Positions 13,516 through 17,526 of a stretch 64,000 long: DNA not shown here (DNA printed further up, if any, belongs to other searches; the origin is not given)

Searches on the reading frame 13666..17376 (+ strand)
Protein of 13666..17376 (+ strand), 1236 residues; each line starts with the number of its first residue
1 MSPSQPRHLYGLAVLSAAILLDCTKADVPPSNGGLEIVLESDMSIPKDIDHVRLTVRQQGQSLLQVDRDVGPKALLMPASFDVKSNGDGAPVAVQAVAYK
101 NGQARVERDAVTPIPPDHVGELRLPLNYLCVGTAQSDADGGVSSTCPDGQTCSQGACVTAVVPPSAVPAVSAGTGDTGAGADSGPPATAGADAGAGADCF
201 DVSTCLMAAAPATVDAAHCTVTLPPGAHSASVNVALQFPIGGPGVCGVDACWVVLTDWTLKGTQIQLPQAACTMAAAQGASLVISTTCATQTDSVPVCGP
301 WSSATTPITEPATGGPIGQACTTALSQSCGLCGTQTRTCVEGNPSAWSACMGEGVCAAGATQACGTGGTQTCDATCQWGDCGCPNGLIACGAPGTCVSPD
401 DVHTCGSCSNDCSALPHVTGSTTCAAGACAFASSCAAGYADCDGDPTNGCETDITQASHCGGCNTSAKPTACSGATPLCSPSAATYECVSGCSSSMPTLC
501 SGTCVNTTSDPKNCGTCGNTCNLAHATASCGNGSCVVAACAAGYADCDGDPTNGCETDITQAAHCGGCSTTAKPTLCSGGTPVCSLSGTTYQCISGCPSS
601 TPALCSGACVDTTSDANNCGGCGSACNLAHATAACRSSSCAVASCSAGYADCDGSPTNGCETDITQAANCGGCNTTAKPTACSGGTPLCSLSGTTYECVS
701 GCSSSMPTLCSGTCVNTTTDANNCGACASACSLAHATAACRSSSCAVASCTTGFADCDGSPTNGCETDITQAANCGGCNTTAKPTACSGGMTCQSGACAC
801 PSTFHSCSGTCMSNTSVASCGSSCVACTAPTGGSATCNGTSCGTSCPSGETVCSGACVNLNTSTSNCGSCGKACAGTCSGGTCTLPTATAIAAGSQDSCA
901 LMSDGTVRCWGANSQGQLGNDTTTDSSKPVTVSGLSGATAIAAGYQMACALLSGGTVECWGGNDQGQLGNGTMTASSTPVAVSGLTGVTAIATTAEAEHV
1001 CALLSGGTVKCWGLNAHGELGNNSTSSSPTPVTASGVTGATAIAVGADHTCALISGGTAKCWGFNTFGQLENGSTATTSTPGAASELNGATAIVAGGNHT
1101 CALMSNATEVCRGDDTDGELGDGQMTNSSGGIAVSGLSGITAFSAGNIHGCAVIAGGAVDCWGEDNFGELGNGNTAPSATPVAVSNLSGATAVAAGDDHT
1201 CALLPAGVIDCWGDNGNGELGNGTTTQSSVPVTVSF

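Call 38: search_protein_families(library=ncbifam, proteins=[window:13666-17376:+], max_evalue=0.001)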
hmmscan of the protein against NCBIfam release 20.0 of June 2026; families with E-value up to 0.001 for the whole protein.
window:13666-17376:+ (1236 aa): 1 family
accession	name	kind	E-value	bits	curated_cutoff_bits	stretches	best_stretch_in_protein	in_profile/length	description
NF041328.1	C_rich_MXAN6577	subfamily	4.3e-15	55.9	100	3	768-884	35-145/145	MXAN_6577-like cysteine-rich protein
